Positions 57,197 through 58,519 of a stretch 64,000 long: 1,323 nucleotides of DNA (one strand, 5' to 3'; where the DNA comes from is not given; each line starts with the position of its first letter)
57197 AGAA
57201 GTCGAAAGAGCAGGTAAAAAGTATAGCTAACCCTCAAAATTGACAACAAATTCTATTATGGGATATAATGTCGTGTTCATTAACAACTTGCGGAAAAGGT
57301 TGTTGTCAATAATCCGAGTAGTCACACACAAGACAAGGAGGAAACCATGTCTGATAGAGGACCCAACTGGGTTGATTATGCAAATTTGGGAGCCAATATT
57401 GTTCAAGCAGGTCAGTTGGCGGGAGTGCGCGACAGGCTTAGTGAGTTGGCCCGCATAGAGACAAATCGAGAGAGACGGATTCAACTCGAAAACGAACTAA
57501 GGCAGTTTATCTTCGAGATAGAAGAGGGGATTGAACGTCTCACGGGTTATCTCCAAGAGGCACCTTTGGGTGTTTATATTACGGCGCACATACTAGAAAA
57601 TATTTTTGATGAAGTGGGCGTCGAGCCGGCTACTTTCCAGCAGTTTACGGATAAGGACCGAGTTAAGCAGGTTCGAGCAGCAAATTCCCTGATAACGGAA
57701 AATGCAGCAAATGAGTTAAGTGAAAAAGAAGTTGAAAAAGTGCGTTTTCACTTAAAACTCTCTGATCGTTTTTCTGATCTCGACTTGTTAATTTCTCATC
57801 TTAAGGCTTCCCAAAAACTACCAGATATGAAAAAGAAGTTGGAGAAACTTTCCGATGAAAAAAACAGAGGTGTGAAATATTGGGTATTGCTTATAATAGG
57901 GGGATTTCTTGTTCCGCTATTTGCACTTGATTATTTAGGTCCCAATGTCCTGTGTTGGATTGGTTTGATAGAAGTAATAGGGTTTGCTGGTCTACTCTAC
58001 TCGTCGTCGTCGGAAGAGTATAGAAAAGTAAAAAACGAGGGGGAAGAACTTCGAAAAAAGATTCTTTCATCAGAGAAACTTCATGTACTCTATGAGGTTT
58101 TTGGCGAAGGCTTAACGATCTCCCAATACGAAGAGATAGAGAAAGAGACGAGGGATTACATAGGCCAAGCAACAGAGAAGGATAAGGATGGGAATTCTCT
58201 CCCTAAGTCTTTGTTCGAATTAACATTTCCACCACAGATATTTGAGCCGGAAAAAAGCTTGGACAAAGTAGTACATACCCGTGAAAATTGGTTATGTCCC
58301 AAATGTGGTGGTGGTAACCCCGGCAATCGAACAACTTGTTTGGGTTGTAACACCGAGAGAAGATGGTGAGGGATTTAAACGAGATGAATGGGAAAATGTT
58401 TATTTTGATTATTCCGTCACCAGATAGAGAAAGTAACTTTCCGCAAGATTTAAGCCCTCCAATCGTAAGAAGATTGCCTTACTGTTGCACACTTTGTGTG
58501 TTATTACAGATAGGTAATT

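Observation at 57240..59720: Tandemly duplicated expression cassette: paralogous membrane/zinc-ribbon proteins, each with a consensus promoter, complementary 5'/3' UTR boxes and its own terminator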

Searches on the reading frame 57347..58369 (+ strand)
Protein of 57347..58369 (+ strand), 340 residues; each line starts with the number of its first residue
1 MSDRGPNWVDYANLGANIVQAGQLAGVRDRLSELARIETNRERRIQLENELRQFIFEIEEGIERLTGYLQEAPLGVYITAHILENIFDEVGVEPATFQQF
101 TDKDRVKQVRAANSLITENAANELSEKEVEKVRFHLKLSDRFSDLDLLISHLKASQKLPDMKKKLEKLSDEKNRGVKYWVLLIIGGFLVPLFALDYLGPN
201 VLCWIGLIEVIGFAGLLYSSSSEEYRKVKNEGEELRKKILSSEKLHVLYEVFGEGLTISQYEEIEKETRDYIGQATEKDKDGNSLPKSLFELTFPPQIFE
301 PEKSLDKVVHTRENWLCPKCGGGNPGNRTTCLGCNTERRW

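Call 6: search_protein_families(library=pfam, proteins=[window:57347-58369:+], max_evalue=0.1)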
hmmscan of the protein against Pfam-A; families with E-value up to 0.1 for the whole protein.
window:57347-58369:+ (340 aa): 1 family
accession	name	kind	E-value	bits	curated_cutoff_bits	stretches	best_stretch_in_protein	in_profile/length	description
PF00641.23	Zn_ribbon_RanBP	-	0.0045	16.7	27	1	314-338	4-28/30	Zn-finger in Ran binding protein and others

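Call 9: find_homologous_proteins(query=window:57347-58369:+)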
Query window:57347-58369:+ (340 aa): 6 proteins with E <= 0.001 among 5247 candidates.
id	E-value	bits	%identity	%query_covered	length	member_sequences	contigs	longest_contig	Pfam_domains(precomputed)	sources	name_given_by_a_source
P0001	1.1e-225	766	100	100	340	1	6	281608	-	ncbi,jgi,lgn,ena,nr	ncbi:hypothetical protein KKH23_03855 [Patescibacteria group bacterium]|nr:hypothetical protein [Pat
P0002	5.3e-130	451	65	99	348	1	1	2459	-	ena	-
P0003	9.6e-122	424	62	99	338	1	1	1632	PF00641.24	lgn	-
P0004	8.2e-77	277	41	100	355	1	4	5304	-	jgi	jgi:hypothetical protein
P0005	2.7e-50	189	36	89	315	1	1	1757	-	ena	-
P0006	3.8e-46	176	48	50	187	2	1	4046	-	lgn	-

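Call 13: find_encoding_contigs(protein=P0002, flank=10000)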
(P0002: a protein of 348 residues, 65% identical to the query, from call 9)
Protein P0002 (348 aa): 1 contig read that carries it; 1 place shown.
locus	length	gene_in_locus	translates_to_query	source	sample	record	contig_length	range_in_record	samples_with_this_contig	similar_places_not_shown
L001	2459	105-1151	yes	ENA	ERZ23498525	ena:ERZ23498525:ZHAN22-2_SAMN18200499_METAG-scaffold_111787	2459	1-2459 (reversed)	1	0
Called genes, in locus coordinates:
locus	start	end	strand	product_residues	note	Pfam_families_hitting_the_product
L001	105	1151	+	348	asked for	-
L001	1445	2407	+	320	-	PF00188:CAP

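Call 14: find_encoding_contigs(protein=P0004, flank=10000)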
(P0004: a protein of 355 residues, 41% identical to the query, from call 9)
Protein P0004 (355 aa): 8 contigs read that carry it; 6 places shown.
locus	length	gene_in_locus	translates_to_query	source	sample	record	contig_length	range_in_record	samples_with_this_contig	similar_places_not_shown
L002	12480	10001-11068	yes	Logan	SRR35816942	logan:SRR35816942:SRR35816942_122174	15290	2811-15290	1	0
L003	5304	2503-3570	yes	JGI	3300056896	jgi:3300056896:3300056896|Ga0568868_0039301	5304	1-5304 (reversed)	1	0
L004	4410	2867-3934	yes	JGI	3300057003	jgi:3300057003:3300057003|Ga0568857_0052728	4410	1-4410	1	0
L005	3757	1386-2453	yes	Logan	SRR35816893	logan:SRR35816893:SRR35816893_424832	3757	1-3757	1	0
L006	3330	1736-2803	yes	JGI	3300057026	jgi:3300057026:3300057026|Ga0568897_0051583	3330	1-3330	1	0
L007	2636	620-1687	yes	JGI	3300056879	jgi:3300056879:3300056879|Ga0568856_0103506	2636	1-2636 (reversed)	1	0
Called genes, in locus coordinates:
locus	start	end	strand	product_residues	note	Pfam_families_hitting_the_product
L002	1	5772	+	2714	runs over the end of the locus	PF02369:Big_1, PF05593:RHS_repeat, PF25023:TEN_YD-shell, PF05593:RHS_repeat, PF25023:TEN_YD-shell, PF05593:RHS_repeat, PF25023:TEN_YD-shell, PF05593:RHS_repeat, +12 more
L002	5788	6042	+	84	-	-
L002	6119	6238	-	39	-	-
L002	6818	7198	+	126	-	-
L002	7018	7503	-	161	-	-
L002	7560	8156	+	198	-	PF09346:SMI1_KNR4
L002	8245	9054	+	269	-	PF00514:Arm (faint), PF02985:HEAT (faint), PF13513:HEAT_EZ (faint), PF13646:HEAT_2, PF13646:HEAT_2, PF03130:HEAT_PBS (weak), PF13646:HEAT_2, PF03130:HEAT_PBS (weak), +1 more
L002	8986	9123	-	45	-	-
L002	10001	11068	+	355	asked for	-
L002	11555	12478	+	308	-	?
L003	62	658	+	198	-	PF09346:SMI1_KNR4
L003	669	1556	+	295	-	PF00514:Arm (faint), PF13513:HEAT_EZ (faint), PF13646:HEAT_2, PF02985:HEAT (faint), PF13646:HEAT_2, PF03130:HEAT_PBS (weak), PF13646:HEAT_2, PF03130:HEAT_PBS (weak), +1 more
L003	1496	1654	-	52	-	-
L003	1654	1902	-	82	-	-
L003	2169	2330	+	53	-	-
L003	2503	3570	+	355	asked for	-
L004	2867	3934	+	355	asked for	-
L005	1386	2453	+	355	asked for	-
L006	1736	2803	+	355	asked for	-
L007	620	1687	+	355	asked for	-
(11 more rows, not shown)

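Call 18: find_encoding_contigs(protein=P0003, flank=10000)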
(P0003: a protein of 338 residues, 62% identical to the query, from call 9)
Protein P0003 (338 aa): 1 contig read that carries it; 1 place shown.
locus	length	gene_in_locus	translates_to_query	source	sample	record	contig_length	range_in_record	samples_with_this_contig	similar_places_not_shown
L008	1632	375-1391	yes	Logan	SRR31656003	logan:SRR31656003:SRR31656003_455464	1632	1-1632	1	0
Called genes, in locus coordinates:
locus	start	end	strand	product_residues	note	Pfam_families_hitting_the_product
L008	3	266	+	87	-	?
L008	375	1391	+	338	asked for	PF00641:Zn_ribbon_RanBP (faint)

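Call 19: find_encoding_contigs(protein=P0005, flank=10000)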
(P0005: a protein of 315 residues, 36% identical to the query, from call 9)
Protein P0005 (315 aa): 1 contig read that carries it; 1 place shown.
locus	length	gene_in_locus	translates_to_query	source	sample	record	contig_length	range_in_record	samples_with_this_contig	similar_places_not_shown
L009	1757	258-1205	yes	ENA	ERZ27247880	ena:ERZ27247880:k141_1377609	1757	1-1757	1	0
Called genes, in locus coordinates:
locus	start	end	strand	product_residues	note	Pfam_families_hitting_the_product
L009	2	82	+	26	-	?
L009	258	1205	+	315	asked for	-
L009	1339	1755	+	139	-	?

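Call 20: find_encoding_contigs(protein=P0006, flank=10000)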
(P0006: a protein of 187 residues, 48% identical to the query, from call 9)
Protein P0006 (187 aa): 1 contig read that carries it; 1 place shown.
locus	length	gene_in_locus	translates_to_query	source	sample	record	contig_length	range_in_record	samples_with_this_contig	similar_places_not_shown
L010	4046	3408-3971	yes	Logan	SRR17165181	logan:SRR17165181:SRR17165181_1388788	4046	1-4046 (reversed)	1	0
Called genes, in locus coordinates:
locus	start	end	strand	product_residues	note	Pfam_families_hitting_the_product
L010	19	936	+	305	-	PF18075:FtsX_ECD, PF02687:FtsX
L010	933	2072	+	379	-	PF01551:Peptidase_M23 (faint)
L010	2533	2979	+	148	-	PF02367:TsaE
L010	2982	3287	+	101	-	PF00814:TsaD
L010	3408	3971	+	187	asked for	-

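Call 33: search_solved_structures(query=A2, max_evalue=1)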
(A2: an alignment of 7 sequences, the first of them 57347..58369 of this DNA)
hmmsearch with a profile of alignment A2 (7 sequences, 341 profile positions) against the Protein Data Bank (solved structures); distinct sequences matched with E-value up to 1: 11.
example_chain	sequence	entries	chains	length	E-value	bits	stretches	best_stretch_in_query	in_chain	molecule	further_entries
3b5n_B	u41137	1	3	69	0.055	16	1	24-87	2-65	Protein SSO1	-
2mxv_A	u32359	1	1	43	0.13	14.7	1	313-340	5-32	RNA-binding protein 10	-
3kev_A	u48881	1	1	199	0.14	14.6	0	71-95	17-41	Galieria sulfuraria DCUN1 domain-containing protein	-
7mo3_B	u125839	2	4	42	0.27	13.7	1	310-340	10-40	Nuclear pore complex protein Nup153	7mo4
3gj8_B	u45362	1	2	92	0.28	13.7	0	309-339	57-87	Nuclear pore complex protein Nup153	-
7mo5_B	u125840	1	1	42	0.37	13.3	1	308-339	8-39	Nuclear pore complex protein Nup153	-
7mns_B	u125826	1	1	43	0.37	13.2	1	312-339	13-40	E3 SUMO-protein ligase RanBP2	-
7mnr_B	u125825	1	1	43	0.38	13.2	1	314-341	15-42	E3 SUMO-protein ligase RanBP2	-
1n0z_A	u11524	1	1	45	0.4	13.1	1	313-340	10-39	ZNF265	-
9v1i_lH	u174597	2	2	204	0.58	12.6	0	85-134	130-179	60S ribosomal protein L6, putative | Large ribosomal subunit protein eL6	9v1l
2k1p_A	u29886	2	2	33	0.64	12.5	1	315-341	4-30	Zinc finger Ran-binding domain-containing protein 2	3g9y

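Call 34: search_protein_families(library=ncbifam, proteins=[window:57347-58369:+], max_evalue=1)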
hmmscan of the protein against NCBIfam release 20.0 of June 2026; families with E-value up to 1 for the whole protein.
window:57347-58369:+ (340 aa): 2 families
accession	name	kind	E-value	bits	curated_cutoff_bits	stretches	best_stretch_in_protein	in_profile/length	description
TIGR02878.1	spore_ypjB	equivalog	0.025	14.4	229.15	1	103-198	124-219/233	sporulation protein YpjB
TIGR03830.1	CxxCG_CxxCG_HTH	subfamily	0.22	11.3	61.8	1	99-141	40-82/127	type II TA system antitoxin MqsA family protein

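Call 41: search_protein_representatives(alignment_id=A2)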
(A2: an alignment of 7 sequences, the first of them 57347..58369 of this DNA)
Query: 7 sequences, 341 profile positions. Proteins with E-value up to 0.001 (for the whole library): 388; up to 1e-10: 211; up to 1e-30: 27. The best 150 are listed.
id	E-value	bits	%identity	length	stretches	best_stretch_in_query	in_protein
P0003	2.9e-167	572.6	-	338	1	1-341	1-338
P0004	2.7e-152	523.4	-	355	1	1-341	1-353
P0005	1.4e-121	422.4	-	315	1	1-306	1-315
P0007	3.5e-110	384.9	-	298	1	1-308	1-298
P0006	9.8e-86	304.5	-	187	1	1-187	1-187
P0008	1.7e-84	300.5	-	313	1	1-303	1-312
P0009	2.5e-79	283.5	-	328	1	1-304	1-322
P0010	2.5e-79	283.4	-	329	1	1-305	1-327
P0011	2.8e-79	283.3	-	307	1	4-305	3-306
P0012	7.5e-74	265.4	-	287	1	34-306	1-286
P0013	8.3e-69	248.9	-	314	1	1-304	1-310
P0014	2.5e-67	244.0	-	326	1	3-297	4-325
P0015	3.3e-65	237.0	-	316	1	1-298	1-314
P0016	1.8e-51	191.8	-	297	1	5-290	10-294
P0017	3.8e-48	181.0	-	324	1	1-300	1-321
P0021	6.0e-43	163.8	-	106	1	1-105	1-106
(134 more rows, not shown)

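Call 45: find_homologous_proteins(query=A3, max_evalue=0.00001)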
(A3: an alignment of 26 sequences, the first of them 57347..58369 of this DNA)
Query A3 (26 sequences) (340 aa, profile of the alignment): 7 proteins with E <= 0.00001 among 8000 candidates.
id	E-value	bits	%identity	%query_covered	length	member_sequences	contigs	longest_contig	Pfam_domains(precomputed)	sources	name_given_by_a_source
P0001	4.3e-109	383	100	100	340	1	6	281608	-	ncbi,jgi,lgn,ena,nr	ncbi:hypothetical protein KKH23_03855 [Patescibacteria group bacterium]|nr:hypothetical protein [Pat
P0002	4.1e-108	379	65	99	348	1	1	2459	-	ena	-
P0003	6.5e-108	379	62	99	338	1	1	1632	PF00641.24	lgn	-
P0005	2.3e-106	374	36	89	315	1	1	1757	-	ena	-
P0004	1.4e-103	364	41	100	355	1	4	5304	-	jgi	jgi:hypothetical protein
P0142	2.1e-71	259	21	96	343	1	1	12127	-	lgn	-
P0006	9.2e-63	230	48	50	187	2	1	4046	-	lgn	-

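Call 46: find_encoding_contigs(protein=P0008, flank=3000, max_places=3)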
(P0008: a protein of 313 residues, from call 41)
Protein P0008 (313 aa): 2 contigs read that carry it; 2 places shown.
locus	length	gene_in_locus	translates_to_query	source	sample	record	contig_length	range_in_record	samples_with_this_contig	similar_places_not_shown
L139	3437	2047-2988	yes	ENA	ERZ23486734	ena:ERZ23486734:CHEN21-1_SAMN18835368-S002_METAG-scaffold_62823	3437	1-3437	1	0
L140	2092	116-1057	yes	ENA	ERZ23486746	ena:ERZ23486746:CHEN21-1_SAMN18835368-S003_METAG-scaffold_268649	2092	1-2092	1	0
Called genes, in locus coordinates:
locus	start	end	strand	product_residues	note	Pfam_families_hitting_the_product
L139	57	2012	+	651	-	PF00069:Pkinase, PF01636:APH (faint), PF03109:ABC1 (faint), PF07714:PK_Tyr_Ser-Thr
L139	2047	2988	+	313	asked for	-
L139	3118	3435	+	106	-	?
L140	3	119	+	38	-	?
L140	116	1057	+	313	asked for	-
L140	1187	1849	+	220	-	-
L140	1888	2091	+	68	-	?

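Call 57: find_encoding_contigs(protein=P0011, flank=3000, max_places=3)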
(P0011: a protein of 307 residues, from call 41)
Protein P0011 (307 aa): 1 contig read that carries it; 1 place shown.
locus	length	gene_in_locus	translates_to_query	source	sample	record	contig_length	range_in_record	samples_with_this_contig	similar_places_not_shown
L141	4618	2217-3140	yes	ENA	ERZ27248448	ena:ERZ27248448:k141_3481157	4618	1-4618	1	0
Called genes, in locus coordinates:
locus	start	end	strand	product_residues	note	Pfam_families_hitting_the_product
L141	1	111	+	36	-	?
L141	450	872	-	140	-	-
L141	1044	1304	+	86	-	-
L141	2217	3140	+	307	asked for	-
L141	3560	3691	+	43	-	-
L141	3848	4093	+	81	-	-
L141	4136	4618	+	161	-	?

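Call 58: find_encoding_contigs(protein=P0021, flank=3000, max_places=3)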
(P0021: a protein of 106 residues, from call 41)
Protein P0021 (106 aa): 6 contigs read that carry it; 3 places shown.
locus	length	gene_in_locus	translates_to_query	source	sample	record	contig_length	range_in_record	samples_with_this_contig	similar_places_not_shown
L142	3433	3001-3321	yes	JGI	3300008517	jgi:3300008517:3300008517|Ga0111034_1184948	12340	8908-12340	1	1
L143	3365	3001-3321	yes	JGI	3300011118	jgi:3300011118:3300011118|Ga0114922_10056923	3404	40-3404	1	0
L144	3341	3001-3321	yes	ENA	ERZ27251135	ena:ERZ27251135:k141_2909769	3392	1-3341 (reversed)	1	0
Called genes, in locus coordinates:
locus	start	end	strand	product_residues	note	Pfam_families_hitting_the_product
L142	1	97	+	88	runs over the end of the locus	PF06013:WXG100 (weak)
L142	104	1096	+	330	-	-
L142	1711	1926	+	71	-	-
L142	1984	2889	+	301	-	-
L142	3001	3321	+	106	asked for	-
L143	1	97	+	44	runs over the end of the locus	?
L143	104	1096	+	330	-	-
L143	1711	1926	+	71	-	-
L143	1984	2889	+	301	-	-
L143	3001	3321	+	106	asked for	-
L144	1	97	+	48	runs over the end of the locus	?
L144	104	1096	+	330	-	-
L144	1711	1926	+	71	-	-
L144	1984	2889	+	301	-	-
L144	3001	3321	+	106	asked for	-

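Call 59: find_encoding_contigs(protein=P0014, flank=3000, max_places=3)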
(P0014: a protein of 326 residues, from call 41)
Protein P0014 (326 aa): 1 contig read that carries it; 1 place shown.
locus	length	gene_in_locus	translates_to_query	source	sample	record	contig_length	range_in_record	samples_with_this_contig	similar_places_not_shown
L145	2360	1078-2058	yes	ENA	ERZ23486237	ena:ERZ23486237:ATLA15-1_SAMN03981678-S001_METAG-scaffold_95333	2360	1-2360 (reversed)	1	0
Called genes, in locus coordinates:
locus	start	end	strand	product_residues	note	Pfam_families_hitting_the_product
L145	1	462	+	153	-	?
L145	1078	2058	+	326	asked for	-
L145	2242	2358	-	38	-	?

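Call 63: predict_structure(alignment_id=A3)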
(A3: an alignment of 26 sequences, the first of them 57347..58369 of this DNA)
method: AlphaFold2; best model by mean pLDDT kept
length: 340 residues; sequences in the alignment: 26
mean_pLDDT: 84.0   pTM: 0.69
mean pLDDT of the five models: 84.0, 83.8, 81.4, 80.7, 80.5
residues with pLDDT >= 90: 178; 70-90: 99; 50-70: 39; < 50: 24
segments of 3 or more residues with pLDDT < 50: 10-22, 309-312
pLDDT, mean of each block of 10 residues (from residue 1): 49 45 54 75 86 93 98 98 89 89 97 98 98 94 95 98 94 80 74 73 79 70 88 97 97 96 97 97 96 85 52 68 75 81
secondary structure, 60 per line:
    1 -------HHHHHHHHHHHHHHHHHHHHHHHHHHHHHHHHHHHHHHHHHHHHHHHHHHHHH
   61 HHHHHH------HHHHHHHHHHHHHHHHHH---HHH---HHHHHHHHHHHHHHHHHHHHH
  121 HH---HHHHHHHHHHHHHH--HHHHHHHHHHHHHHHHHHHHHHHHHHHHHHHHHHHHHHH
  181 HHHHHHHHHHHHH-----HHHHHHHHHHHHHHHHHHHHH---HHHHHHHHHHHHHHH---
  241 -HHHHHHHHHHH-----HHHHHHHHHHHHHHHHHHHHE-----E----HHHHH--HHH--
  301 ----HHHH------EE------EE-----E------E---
elements in order: H8-66 H73-90 H100-122 H126-139 H142-193 H199-219 H223-237 H242-252 H258-277 H289-293 H305-308

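Call 76: find_homologous_proteins(query=A6, max_evalue=1e-10)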
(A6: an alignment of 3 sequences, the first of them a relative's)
Query A6 (3 sequences) (315 aa, profile of the alignment): 17 proteins with E <= 1e-10 among 8000 candidates.
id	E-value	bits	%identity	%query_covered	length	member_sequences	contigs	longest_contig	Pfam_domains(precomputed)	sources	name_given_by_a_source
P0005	1.2e-150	519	100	100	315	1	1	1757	-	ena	-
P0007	2.3e-139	482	29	97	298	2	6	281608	-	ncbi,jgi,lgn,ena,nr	ncbi:hypothetical protein KKH23_03850 [Patescibacteria group bacterium]|nr:hypothetical protein [Pat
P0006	3.3e-93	330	38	59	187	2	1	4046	-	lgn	-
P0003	1.4e-79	286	38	100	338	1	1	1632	PF00641.24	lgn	-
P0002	6.0e-78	280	36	100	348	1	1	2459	-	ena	-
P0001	3.0e-77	278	36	100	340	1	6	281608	-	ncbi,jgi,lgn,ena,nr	ncbi:hypothetical protein KKH23_03855 [Patescibacteria group bacterium]|nr:hypothetical protein [Pat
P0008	1.7e-70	256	39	99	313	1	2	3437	-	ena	-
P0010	3.9e-66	241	41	97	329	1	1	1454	-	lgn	-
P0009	7.4e-66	241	38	99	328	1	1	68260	-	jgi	jgi:hypothetical protein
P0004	5.7e-65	238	31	99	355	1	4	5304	-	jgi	jgi:hypothetical protein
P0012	3.4e-62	228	47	89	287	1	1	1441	-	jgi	jgi:hypothetical protein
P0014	1.6e-58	216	32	97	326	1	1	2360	-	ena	-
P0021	1.7e-37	147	44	34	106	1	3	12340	-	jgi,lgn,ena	-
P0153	8.0e-30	122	27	83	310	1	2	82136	-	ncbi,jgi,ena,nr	ncbi:MAG TPA: hypothetical protein PLI34_17425 [Saprospiraceae bacterium]|nr:hypothetical protein [S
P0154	3.9e-27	113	25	70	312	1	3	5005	-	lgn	-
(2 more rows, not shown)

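Call 77: find_encoding_contigs(protein=P0010, flank=3000, max_places=2)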
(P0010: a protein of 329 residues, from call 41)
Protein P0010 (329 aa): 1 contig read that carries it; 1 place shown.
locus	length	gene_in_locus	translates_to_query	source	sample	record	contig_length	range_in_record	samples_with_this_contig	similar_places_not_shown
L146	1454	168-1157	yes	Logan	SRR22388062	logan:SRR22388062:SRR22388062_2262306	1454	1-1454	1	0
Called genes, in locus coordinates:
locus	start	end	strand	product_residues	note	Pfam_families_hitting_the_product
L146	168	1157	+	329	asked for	-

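Call 78: find_encoding_contigs(protein=P0012, flank=3000, max_places=2)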
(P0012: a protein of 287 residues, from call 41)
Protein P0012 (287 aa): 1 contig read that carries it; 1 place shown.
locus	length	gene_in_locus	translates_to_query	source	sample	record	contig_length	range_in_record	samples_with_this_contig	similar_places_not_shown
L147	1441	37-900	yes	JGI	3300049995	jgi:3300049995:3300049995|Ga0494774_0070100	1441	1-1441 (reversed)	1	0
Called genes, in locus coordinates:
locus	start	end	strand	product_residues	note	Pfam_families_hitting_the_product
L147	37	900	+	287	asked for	-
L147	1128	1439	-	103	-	?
